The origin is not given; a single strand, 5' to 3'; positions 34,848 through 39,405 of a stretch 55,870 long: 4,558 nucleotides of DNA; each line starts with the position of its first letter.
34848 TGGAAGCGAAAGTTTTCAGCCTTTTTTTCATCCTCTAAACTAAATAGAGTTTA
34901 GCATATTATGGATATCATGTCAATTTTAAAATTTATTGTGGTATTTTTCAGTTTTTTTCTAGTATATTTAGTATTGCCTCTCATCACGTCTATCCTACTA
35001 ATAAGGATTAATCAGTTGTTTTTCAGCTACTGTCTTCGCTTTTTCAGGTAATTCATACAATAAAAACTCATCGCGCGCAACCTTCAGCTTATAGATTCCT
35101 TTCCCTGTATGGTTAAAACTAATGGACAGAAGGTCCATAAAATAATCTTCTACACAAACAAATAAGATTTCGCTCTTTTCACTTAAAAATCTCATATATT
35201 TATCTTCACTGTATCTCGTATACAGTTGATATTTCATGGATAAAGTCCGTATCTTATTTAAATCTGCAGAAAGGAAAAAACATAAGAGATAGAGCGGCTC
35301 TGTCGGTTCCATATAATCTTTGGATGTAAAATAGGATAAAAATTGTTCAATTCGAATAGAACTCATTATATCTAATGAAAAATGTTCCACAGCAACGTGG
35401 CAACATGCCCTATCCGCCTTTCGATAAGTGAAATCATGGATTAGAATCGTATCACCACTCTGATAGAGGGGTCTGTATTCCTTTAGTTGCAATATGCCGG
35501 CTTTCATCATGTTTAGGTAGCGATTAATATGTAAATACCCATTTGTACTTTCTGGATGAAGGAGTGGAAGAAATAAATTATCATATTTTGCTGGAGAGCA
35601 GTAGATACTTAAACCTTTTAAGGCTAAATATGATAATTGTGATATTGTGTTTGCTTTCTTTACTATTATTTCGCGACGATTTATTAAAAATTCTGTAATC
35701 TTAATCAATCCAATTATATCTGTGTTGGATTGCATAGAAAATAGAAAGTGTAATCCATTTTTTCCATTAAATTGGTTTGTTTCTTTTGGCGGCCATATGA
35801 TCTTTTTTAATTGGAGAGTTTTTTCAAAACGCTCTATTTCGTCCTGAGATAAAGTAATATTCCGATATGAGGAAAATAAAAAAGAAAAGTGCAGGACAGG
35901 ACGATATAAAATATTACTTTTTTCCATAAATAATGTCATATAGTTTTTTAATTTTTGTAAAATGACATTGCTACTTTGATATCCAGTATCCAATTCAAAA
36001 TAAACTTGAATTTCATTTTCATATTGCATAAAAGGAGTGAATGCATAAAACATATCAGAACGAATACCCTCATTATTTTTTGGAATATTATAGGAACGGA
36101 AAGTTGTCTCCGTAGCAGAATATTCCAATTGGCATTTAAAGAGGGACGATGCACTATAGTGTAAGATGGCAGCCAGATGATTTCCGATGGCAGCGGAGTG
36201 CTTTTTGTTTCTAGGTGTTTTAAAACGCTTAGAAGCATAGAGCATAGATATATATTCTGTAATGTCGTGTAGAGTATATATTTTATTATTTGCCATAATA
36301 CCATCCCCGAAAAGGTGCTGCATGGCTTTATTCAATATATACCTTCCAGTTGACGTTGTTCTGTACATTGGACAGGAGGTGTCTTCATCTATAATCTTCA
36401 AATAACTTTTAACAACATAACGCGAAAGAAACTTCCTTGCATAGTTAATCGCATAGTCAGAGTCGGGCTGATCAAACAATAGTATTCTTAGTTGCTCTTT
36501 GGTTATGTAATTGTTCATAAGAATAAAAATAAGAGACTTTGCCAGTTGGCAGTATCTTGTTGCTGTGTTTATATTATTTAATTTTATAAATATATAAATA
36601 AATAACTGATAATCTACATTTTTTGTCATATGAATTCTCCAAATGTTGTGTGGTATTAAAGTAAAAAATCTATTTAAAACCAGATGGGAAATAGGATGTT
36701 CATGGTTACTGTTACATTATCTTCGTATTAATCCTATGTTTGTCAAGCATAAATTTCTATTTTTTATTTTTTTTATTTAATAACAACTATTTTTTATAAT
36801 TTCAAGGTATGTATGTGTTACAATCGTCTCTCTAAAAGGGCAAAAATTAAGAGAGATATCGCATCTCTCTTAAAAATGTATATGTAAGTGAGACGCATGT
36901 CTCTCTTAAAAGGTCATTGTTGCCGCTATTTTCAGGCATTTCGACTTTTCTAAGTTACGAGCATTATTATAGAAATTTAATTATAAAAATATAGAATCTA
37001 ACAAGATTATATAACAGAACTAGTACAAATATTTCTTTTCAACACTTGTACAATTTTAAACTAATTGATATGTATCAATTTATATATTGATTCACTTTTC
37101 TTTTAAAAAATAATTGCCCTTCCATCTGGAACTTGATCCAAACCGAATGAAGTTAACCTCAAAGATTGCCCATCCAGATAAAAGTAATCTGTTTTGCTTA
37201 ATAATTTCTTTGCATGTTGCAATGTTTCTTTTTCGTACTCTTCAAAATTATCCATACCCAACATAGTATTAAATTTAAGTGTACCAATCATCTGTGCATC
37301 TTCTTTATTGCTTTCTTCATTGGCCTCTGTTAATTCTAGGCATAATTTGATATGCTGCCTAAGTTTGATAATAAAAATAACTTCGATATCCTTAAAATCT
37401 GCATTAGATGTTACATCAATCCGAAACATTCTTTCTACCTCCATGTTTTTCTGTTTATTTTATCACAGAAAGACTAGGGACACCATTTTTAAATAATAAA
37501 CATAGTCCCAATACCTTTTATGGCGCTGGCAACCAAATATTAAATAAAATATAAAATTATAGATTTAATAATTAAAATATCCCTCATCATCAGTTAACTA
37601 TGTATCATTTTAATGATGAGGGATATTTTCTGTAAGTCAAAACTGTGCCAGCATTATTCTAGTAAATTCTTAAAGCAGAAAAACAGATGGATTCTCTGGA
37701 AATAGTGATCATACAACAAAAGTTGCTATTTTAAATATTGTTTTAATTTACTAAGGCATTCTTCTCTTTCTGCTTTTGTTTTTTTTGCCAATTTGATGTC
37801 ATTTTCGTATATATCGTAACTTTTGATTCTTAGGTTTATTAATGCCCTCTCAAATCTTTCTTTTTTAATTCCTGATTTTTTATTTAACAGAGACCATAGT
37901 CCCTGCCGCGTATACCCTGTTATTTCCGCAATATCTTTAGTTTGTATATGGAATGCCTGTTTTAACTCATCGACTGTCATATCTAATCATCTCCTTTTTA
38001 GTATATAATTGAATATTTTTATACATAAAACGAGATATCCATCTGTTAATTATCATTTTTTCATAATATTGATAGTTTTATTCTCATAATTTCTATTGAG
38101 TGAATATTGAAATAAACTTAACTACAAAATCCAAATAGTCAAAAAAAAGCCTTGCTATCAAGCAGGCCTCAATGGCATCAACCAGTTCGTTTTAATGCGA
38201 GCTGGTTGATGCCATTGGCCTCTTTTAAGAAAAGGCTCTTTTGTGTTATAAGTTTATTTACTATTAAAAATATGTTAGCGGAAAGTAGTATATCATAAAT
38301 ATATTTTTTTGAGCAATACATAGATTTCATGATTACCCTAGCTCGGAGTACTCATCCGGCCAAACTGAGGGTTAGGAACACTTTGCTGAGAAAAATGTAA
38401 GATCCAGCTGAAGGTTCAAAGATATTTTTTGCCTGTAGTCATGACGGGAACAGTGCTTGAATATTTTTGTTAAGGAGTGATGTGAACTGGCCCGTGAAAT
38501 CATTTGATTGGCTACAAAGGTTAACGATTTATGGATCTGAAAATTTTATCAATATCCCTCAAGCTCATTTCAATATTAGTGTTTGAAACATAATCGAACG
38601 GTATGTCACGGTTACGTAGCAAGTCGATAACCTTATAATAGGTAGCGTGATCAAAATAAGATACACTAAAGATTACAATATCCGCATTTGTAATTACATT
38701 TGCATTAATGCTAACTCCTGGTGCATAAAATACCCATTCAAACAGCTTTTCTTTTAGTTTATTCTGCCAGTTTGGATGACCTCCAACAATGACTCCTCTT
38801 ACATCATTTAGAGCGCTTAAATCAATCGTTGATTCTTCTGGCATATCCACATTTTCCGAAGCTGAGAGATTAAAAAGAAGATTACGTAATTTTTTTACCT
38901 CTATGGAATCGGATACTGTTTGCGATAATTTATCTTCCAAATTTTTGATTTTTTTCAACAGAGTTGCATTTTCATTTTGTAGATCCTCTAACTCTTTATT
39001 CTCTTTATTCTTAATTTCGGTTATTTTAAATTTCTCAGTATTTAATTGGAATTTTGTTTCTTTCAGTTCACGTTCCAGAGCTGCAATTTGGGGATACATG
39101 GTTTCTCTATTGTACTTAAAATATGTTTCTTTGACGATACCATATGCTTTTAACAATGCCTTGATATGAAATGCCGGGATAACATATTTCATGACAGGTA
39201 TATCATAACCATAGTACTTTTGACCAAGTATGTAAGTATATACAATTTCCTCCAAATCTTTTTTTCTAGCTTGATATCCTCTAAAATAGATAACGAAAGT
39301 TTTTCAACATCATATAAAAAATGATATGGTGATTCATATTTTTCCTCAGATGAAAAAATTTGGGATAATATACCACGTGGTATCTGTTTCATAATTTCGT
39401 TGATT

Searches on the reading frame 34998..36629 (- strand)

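Call 55: search_protein_families(library=pfam, proteins=[window:34998-36629:-], max_evalue=0.001)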
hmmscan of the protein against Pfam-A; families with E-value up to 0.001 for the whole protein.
window:34998-36629:- (543 aa): 1 family
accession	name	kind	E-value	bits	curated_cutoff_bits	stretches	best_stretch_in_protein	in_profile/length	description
PF13814.12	Replic_Relax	-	0.00077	20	25.3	0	42-235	10-177/191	Replication-relaxation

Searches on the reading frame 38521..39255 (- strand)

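Call 55: search_protein_families(library=pfam, proteins=[window:38521-39255:-], max_evalue=0.001)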
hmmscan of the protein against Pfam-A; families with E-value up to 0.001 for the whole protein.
window:38521-39255:- (244 aa): 2 families
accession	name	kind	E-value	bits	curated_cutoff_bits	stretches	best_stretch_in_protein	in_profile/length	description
PF05557.18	MAD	-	0.00044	19.2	30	1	56-131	126-200/661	Mitotic checkpoint protein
PF10087.14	DUF2325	-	0.00058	20.4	33.6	0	175-231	27-86/94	Uncharacterized protein conserved in bacteria (DUF2325)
